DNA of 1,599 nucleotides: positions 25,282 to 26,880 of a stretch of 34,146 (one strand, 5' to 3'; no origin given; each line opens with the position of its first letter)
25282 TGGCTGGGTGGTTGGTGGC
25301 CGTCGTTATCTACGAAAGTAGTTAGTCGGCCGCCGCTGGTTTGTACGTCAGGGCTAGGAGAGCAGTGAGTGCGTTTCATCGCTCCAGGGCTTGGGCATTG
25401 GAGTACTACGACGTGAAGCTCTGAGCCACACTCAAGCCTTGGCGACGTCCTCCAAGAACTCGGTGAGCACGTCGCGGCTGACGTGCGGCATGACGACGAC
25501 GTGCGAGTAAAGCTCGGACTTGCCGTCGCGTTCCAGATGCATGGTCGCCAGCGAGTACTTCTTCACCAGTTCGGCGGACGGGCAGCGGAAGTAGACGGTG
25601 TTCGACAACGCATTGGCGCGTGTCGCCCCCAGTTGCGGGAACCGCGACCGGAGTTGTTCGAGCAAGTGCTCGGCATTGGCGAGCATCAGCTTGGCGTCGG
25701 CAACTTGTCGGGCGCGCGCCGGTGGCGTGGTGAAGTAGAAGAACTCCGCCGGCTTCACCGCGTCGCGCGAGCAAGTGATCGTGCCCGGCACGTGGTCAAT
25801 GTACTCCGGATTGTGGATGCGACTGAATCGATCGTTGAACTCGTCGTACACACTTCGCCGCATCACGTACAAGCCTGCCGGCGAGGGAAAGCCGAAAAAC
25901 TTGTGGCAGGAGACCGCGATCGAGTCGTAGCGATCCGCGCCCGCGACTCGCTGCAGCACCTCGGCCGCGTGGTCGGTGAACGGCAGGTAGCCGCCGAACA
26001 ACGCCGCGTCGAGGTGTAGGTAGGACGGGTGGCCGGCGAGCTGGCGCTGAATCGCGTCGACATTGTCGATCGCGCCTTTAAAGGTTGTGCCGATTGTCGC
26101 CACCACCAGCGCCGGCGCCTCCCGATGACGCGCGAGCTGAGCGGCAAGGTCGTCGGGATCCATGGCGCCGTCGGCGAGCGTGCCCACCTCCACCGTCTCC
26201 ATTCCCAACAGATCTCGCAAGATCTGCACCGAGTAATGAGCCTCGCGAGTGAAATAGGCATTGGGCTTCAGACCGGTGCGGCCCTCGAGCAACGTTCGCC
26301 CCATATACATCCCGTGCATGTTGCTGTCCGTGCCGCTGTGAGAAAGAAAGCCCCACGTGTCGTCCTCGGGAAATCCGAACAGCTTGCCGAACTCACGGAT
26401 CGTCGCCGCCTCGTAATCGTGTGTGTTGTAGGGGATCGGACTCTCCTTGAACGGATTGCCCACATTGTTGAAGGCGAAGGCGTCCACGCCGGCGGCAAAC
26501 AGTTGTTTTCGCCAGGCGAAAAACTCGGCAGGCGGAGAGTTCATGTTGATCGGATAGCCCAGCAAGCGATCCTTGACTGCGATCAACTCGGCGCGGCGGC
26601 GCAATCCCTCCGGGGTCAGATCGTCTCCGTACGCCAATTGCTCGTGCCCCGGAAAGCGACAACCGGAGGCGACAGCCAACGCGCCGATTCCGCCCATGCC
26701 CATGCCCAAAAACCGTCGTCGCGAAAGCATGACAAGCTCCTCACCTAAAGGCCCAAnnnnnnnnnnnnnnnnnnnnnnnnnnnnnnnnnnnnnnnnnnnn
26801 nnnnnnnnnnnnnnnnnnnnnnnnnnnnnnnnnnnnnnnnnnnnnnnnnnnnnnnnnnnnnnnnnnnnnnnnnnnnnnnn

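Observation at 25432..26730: Histidine-decarboxylase homologue predicted to be a Tat-exported lipoprotein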

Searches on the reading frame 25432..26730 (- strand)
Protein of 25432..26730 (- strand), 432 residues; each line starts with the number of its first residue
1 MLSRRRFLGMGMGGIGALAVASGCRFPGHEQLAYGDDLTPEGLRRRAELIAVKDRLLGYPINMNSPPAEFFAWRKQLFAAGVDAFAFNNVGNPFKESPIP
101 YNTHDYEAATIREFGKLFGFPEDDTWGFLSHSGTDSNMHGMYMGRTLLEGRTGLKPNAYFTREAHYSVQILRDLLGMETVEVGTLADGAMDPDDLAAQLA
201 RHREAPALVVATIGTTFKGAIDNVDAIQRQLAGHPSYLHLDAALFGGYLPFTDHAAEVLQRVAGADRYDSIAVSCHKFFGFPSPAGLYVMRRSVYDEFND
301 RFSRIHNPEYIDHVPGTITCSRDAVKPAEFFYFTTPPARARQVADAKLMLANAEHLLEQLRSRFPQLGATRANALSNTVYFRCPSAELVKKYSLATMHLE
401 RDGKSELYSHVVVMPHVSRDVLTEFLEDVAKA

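Call 3: search_protein_families(library=pfam, proteins=[window:25432-26730:-], max_evalue=0.01)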
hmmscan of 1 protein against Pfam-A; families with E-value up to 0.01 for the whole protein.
window:25432-26730:- (432 aa): 1 family
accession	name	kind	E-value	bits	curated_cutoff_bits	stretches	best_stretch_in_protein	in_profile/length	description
PF00282.25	Pyridoxal_deC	-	5.4e-15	55.4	27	1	154-286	144-275/375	Pyridoxal-dependent decarboxylase conserved domain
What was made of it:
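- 25432..26730 (-): Complete gene for a 432-aa precursor of an exported group II PLP-dependent decarboxylase. PF00282 hit at E 5e-15 (call 3).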

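Call 4: search_protein_families(library=ncbifam, proteins=[window:25432-26730:-], max_evalue=0.01)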
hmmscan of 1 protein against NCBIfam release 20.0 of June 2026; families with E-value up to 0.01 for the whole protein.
window:25432-26730:- (432 aa): 7 families
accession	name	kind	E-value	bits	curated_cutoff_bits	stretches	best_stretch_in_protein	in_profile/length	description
NF002748.0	PRK02769.1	equivalog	2.4e-65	220.7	305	1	84-430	44-369/382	histidine decarboxylase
TIGR03812.1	tyr_de_CO2_Arch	equivalog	4.6e-24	84.9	299.4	1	102-431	56-374/375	tyrosine decarboxylase MfnA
NF052646.1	DABADecarRhbB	equivalog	1.6e-15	56.7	900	1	109-290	141-322/491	L-2,4-diaminobutyrate decarboxylase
TIGR03799.1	NOD_PanD_pyr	equivalog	9.2e-11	40.8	606.1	1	162-292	216-348/522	pyridoxal-dependent aspartate 1-decarboxylase PanP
TIGR01788.1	Glu-decarb-GAD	equivalog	2.3e-05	23.3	380.4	1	150-285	133-268/431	glutamate decarboxylase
TIGR03811.1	tyr_de_CO2_Ent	equivalog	0.00078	18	905.3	0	165-248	232-325/608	tyrosine decarboxylase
TIGR03235.1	DNA_S_dndA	equivalog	0.0012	18.2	480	1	176-293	112-215/353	cysteine desulfurase DndA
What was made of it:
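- Closest known: Bacterial PLP-dependent histidine decarboxylase. Different: This protein falls below the family cut-off (call 4).
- The best NCBIfam hit is the HDC equivalog NF002748 (call 4).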

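Call 5: search_solved_structures(query=window:25432-26730:-, max_evalue=0.001, show_alignments=2)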
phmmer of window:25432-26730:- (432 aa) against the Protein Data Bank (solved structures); distinct sequences matched with E-value up to 0.001: 28.
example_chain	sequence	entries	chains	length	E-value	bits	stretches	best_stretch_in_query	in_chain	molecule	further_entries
8jik_A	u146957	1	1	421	4.1e-46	161.3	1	80-430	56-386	Serine decarboxylase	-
8jij_A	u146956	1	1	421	4.1e-46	161.3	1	80-430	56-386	Serine decarboxylase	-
8jg7_A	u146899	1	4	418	2.8e-44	155.2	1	81-431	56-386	Serine decarboxylase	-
7erv_A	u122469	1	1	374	2.8e-40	142.1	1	84-397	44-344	Histidine decarboxylase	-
7eru_A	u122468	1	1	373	7.2e-40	140.7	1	84-397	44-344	Histidine decarboxylase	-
7cig_A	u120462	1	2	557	4.5e-17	65.6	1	265-430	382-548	L-methionine decarboxylase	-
7cif_A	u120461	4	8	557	4.8e-17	65.5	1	265-430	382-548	L-methionine decarboxylase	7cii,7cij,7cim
4riz_A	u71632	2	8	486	5.6e-14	55.4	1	105-287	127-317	Pyridoxal-dependent decarboxylase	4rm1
4rit_B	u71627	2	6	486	5.6e-14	55.4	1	105-287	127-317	Pyridoxal-dependent decarboxylase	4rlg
4rj0_B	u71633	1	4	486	5.9e-14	55.3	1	105-286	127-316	Pyridoxal-dependent decarboxylase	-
6enz_A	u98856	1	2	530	8.8e-13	51.5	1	107-279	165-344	Acidic amino acid decarboxylase GADL1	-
2jis_A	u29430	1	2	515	9.9e-12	48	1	110-280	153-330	CYSTEINE SULFINIC ACID DECARBOXYLASE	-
2qma_A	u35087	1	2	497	2.1e-11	46.9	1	159-312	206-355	Diaminobutyrate-pyruvate transaminase and L-2,4-diaminobutyrate decarboxylase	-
8zpi_A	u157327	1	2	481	4.1e-11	46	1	105-287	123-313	Diaminobutyrate-2-oxoglutarate transaminase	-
6zek_A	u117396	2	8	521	4.4e-11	45.9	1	112-280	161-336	Cysteine sulfinic acid decarboxylase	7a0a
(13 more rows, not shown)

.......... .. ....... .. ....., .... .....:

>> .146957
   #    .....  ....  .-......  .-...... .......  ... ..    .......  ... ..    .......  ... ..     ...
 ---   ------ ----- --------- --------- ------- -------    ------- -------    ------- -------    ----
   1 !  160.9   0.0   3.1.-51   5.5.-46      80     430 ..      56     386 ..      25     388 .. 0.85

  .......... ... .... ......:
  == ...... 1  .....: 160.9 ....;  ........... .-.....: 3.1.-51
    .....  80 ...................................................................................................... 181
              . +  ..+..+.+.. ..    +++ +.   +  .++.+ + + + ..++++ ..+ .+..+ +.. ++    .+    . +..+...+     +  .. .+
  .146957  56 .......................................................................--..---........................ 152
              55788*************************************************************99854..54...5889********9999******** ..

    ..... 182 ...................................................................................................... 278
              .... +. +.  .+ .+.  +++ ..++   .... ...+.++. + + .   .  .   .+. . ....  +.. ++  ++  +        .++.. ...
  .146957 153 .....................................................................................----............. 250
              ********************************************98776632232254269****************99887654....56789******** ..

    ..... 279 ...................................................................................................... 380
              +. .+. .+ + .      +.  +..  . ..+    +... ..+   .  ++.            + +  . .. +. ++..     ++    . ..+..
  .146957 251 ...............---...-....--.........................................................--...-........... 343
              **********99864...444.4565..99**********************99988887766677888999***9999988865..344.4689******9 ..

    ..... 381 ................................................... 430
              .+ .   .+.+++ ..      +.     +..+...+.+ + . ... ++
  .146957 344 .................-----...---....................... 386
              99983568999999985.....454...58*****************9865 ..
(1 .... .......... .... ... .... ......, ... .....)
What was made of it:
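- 25432..26730 (-): PDB homologues 8jik at E 4e-46 and 7erv at E 3e-40 (call 5).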

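Call 6: find_homologous_proteins(query=window:25432-26730:-, max_evalue=1e-10)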
Query window:25432-26730:- (432 aa): 2312 proteins with E <= 1e-10 among 8000 candidates; the best 120 are listed.
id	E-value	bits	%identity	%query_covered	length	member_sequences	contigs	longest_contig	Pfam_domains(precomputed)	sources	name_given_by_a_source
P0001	8.1e-213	725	74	99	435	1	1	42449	PF00282.26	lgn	-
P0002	6.6e-212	722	73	100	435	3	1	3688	PF00282.26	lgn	-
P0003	7.5e-210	716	73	99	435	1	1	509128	PF00282.26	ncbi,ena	-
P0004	2.4e-208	711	71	100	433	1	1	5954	PF00282.26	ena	-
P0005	4.3e-208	710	72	99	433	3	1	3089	PF00282.26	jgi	-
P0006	2.8e-207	707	72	99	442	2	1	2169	PF00282.26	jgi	-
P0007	9.9e-207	705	71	99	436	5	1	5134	PF00282.26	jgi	jgi:glutamate/tyrosine decarboxylase-like PLP-dependent enzyme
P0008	2.1e-206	704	72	99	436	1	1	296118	PF00282.26,PF01276.27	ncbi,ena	-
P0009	5.0e-206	703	71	100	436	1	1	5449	PF00282.26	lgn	-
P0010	1.6e-205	701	71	100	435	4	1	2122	PF00282.26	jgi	jgi:glutamate/tyrosine decarboxylase-like PLP-dependent enzyme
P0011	2.1e-205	701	70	100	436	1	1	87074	PF00282.26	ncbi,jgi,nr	ncbi:MAG: aminotransferase class V-fold PLP-dependent enzyme [Planctomycetaceae bacterium]|jgi:gluta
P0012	4.8e-205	700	71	99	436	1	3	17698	PF00282.26,PF01276.27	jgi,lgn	jgi:glutamate/tyrosine decarboxylase-like PLP-dependent enzyme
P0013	1.2e-204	698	72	99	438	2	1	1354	PF00282.26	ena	-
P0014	1.6e-204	698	71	100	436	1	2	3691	PF00282.26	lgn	-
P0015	1.5e-203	695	72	99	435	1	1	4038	PF00282.26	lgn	-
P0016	2.8e-203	694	70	99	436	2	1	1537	PF00282.26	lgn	-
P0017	2.8e-203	694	70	100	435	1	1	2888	PF00282.26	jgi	-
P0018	7.5e-203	693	71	99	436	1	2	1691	PF00282.26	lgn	-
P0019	1.6e-202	691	70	99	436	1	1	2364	PF00282.26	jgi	jgi:histidine decarboxylase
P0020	2.5e-202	691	71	99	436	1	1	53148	PF00282.26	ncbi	-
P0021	5.1e-202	690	69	99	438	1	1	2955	PF00282.26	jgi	-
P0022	5.1e-200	683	70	99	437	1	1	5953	PF00282.26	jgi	jgi:histidine decarboxylase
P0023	5.9e-200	683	70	100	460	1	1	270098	PF00282.26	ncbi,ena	-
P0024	2.0e-199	681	71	99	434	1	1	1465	PF00282.26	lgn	-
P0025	6.2e-199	680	68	100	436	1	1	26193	PF00282.26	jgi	jgi:histidine decarboxylase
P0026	9.3e-199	679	69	99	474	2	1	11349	PF00282.26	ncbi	-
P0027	9.9e-199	679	70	100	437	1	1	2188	PF00282.26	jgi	-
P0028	2.3e-198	678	69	99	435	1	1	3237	PF00282.26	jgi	jgi:histidine decarboxylase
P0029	3.2e-198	677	69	100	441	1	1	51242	PF00282.26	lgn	-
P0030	6.5e-198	676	69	100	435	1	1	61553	PF00282.26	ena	-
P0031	9.9e-198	676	69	100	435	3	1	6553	PF00282.26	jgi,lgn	-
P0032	6.3e-197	673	69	99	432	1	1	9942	PF00282.26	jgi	jgi:histidine decarboxylase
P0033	1.4e-196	672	68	99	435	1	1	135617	PF00282.26,PF01276.27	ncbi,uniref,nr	ncbi:pyridoxal-dependent decarboxylase [Aporhodopirellula aestuarii]|uniref:Pyridoxal-dependent deca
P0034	1.3e-195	669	68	99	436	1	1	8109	PF00282.26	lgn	-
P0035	2.5e-195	668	68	100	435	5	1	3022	PF00282.26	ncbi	-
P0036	9.9e-195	666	69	100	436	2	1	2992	PF00282.26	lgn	-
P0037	1.6e-194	665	67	100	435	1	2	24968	PF00282.26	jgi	jgi:histidine decarboxylase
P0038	2.2e-194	665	68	100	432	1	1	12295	PF00282.26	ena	-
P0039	6.8e-194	663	67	100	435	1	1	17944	PF00282.26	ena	-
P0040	1.9e-193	662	67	100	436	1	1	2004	PF00282.26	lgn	-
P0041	2.6e-193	661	67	100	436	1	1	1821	PF00282.26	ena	-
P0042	3.7e-193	661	68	100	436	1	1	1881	PF00282.26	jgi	jgi:histidine decarboxylase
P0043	3.5e-192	657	67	99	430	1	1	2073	PF00282.26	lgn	-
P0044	3.5e-192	657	66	100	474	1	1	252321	PF00282.26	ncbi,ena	-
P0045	4.9e-192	657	69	95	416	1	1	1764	PF00282.26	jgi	jgi:histidine decarboxylase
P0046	1.5e-191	655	67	100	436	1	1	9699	PF00282.26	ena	-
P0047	2.5e-191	655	69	99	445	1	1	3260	PF00282.26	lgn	-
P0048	3.8e-191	654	68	99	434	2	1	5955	PF00282.26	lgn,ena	-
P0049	5.9e-191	653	66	99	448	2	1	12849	PF00282.26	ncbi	-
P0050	7.3e-191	653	65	100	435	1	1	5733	PF00282.26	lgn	-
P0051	2.5e-190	651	66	100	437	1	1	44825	PF00282.26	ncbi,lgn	-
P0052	2.8e-190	651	66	100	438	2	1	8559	PF00282.26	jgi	jgi:glutamate/tyrosine decarboxylase-like PLP-dependent enzyme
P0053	6.0e-190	650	65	100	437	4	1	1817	PF00282.26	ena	-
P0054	2.1e-187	642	66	99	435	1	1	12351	PF00282.26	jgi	jgi:histidine decarboxylase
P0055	6.1e-187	640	66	100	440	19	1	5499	PF00282.26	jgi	-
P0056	9.8e-187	639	65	100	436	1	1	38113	PF00282.26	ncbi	-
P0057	1.7e-186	639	67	99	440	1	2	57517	PF00282.26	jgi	-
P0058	7.9e-185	633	67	100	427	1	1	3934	PF00282.26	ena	-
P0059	8.4e-185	633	65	99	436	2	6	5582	PF00282.26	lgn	-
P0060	4.2e-184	631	66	99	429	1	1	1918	PF00282.26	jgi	jgi:histidine decarboxylase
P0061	4.2e-184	631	64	99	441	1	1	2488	PF00282.26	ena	-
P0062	5.1e-184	631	64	99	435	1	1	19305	PF00282.26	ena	-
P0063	2.2e-183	628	64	100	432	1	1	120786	PF00282.26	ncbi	-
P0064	5.6e-183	627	66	99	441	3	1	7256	PF00282.26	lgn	-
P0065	9.5e-183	626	64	100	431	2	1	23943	PF00282.26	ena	-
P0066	1.4e-182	626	66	99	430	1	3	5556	PF00282.26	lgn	-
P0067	1.4e-182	626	65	100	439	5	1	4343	PF00282.26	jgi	jgi:glutamate/tyrosine decarboxylase-like PLP-dependent enzyme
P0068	1.9e-182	625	65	100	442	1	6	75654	PF00282.26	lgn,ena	-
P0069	5.1e-182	624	65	100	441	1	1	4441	PF00282.26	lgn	-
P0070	1.0e-181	623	65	95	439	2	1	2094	PF00282.26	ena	-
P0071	1.2e-181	623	65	99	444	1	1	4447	PF00282.26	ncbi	ncbi:MAG: hypothetical protein Kow0065_22570 [Methylomicrobium sp.]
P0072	1.6e-181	622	64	100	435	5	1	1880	PF00282.26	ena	-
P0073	2.1e-181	622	73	85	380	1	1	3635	PF00282.26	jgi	jgi:histidine decarboxylase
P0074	2.2e-181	622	64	100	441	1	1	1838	PF00282.26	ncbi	-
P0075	3.5e-181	621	66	99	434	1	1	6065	PF00282.26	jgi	jgi:glutamate/tyrosine decarboxylase-like PLP-dependent enzyme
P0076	3.8e-181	621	63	100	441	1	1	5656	PF00282.26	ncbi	ncbi:MAG: pyridoxal-dependent decarboxylase [Methylobacter sp.]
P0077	1.6e-180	619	65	96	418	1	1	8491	PF00282.26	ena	-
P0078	2.3e-180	618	63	99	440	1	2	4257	PF00282.26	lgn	-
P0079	3.1e-180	618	63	100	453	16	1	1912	PF00282.26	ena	-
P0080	3.6e-180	618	64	100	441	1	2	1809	PF00282.26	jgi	jgi:glutamate/tyrosine decarboxylase-like PLP-dependent enzyme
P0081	3.7e-180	618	64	100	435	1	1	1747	PF00282.26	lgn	-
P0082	4.4e-180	618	63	100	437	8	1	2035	PF00282.26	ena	-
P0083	6.6e-180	617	64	100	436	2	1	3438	PF00282.26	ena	-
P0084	8.4e-180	617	64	100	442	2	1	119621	PF00282.26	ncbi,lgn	-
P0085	2.3e-179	615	64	100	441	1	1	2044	PF00282.26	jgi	jgi:glutamate/tyrosine decarboxylase-like PLP-dependent enzyme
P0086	2.5e-179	615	63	100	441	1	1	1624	PF00282.26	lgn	-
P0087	3.9e-179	614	64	100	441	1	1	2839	PF00282.26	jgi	jgi:histidine decarboxylase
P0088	4.9e-179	614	65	96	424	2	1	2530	PF00282.26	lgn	-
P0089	5.2e-179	614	65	100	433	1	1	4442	PF00282.26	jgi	jgi:glutamate/tyrosine decarboxylase-like PLP-dependent enzyme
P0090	6.2e-179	614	68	88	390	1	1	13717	PF00282.26,PF01276.27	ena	-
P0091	7.1e-179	614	64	100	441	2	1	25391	PF00282.26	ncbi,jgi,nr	ncbi:MAG: pyridoxal-dependent decarboxylase [Methylobacter sp.]|jgi:histidine decarboxylase|nr:pyrid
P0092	7.2e-179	614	64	100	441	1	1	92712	PF00282.26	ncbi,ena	-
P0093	7.6e-179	613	64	100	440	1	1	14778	PF00282.26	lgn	-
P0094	7.9e-179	613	64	99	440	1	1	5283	PF00282.26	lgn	-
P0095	1.1e-178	613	64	99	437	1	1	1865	PF00282.26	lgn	-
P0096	1.2e-178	613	64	99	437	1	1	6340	PF00282.26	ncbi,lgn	ncbi:MAG: pyridoxal-dependent decarboxylase [Methylobacter sp.]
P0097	2.3e-178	612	63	100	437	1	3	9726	PF00282.26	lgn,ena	-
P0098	2.5e-178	612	65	96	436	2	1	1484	PF00282.26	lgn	-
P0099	5.7e-178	611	64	100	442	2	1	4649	PF00282.26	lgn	-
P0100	6.1e-178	611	63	100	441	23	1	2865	PF00282.26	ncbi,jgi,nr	ncbi:MAG: pyridoxal-dependent decarboxylase [Methylococcaceae bacterium]|nr:pyridoxal-dependent deca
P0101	9.0e-178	610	63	100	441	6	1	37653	PF00282.26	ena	-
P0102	9.4e-178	610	64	97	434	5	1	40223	PF00282.26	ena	-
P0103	1.0e-177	610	63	100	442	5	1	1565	PF00282.26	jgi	jgi:histidine decarboxylase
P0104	1.2e-177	610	63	100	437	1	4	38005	PF00282.26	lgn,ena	-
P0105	1.8e-177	609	63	99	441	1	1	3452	PF00282.26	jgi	jgi:histidine decarboxylase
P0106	2.3e-177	609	63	100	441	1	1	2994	PF00282.26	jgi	jgi:histidine decarboxylase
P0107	3.1e-177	608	63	99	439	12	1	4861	PF00282.26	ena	-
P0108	3.9e-177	608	63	99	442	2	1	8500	PF00282.26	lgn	-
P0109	9.3e-177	607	62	100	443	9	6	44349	PF00282.26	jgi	jgi:glutamate/tyrosine decarboxylase-like PLP-dependent enzyme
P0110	1.1e-176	606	63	100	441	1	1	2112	PF00282.26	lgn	-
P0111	1.9e-176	606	60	100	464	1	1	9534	PF00282.26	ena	-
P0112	2.1e-176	605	63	99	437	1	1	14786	PF00282.26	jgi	-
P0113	2.5e-176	605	63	99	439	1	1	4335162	PF00282.26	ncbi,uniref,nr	ncbi:pyridoxal-dependent decarboxylase [Methylomarinum vadi]|uniref:pyridoxal-dependent decarboxylas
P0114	2.6e-176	605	63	99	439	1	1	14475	PF00282.26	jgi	jgi:glutamate/tyrosine decarboxylase-like PLP-dependent enzyme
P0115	2.8e-176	605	63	99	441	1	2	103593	PF00282.26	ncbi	-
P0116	3.6e-176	605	63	100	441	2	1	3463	PF00282.26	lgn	-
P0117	4.0e-176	605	63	99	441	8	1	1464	PF00282.26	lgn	-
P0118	4.8e-176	604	64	95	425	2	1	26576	PF00282.26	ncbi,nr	ncbi:pyridoxal-dependent decarboxylase [Methylomicrobium sp. Wu6]|nr:pyridoxal-dependent decarboxyla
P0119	6.4e-176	604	63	100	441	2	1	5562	PF00282.26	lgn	-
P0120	7.1e-176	604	63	100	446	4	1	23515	PF00282.26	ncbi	ncbi:MAG: pyridoxal-dependent decarboxylase [Methylobacter sp.]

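Call 10: find_encoding_contigs(protein=P0113, flank=10000, max_places=2)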
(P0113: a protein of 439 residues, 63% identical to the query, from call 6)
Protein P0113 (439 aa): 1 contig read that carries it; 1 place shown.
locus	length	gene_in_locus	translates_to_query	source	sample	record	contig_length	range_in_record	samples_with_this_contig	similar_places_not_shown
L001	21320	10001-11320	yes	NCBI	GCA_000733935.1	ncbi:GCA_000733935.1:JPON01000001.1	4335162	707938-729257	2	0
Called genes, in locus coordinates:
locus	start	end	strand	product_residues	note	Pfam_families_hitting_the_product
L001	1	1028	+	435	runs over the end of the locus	PF00375:SDF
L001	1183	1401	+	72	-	PF01176:eIF-1a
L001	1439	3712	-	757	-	PF02861:Clp_N, PF13191:AAA_16 (weak), PF00004:AAA, PF17871:AAA_lid_9, PF00004:AAA, PF07724:AAA_2, PF07728:AAA_5, PF10431:ClpB_D2-small, +8 more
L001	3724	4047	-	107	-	PF02617:ClpS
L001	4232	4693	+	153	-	PF00293:NUDIX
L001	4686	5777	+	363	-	PF02540:NAD_synthase (weak), PF03054:tRNA_Me_trans, PF20259:tRNA_Me_trans_M, PF20258:tRNA_Me_trans_C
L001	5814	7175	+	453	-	PF00206:Lyase_1, PF08328:ASL_C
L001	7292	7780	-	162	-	PF16694:Cytochrome_P460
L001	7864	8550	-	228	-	PF00702:Hydrolase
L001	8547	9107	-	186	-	PF03079:ARD, PF07883:Cupin_2 (faint)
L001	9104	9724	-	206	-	PF00596:Aldolase_II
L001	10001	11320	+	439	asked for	PF00282:Pyridoxal_deC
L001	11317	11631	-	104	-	PF08895:DUF1840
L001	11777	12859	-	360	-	-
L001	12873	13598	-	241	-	PF03309:Pan_kinase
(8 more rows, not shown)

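Call 11: find_encoding_contigs(protein=P0003, flank=10000, max_places=2)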
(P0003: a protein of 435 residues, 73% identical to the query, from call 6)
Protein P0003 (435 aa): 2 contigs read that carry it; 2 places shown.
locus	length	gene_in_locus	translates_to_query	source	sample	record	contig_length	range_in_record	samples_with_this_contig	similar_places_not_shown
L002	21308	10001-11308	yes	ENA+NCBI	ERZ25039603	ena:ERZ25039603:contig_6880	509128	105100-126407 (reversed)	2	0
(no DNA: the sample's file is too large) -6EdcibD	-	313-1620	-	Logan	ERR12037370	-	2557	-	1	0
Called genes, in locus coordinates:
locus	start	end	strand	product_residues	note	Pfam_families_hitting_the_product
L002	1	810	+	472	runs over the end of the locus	PF04734:Ceramidase_alk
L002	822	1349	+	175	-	-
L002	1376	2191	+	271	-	PF02625:XdhC_CoxI, PF13478:XdhC_C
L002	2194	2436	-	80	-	-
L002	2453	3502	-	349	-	PF00941:FAD_binding_5, PF03450:CO_deh_flav_C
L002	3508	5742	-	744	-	PF01315:Ald_Xan_dh_C (weak), PF02738:MoCoBD_1, PF20256:MoCoBD_2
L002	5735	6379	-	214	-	PF01799:Fer2_2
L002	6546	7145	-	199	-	-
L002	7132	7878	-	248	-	-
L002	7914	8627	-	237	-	PF07040:DUF1326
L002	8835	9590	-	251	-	PF01128:IspD, PF12804:NTP_transf_3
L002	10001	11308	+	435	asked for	PF00282:Pyridoxal_deC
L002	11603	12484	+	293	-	PF00404:Dockerin_1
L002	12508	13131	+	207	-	PF13671:AAA_33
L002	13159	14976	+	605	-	PF00413:Peptidase_M10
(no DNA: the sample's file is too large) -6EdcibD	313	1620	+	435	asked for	PF00282:Pyridoxal_deC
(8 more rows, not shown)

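Call 17: find_encoding_contigs(protein=P0092, flank=8000, max_places=1)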
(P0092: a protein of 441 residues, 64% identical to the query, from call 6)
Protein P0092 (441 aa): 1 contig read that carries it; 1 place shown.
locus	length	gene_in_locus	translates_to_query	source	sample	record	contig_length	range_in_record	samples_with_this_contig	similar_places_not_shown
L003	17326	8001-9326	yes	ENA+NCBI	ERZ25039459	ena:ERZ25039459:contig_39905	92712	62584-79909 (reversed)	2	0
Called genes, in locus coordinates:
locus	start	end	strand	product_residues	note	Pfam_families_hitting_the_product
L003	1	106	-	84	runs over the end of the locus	PF04014:MazE_antitoxin (weak)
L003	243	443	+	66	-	-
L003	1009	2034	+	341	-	PF00657:Lipase_GDSL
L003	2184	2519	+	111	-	-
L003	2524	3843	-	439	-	PF00353:HemolysinCabind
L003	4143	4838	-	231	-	PF00106:adh_short, PF04321:RmlD_sub_bind (faint), PF08659:KR (weak), PF13460:NAD_binding_10, PF13561:adh_short_C2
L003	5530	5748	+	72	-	-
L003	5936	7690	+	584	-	PF00112:Peptidase_C1, PF18560:Lectin_like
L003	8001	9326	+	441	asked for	PF00282:Pyridoxal_deC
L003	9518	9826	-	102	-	-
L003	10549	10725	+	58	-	-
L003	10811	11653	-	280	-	-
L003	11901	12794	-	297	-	PF01051:Rep3_N, PF21205:Rep3_C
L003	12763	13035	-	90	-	PF01051:Rep3_N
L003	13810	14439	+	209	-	PF01656:CbiA, PF07015:VirC1, PF09140:MipZ (weak), PF10609:ParA, PF13614:AAA_31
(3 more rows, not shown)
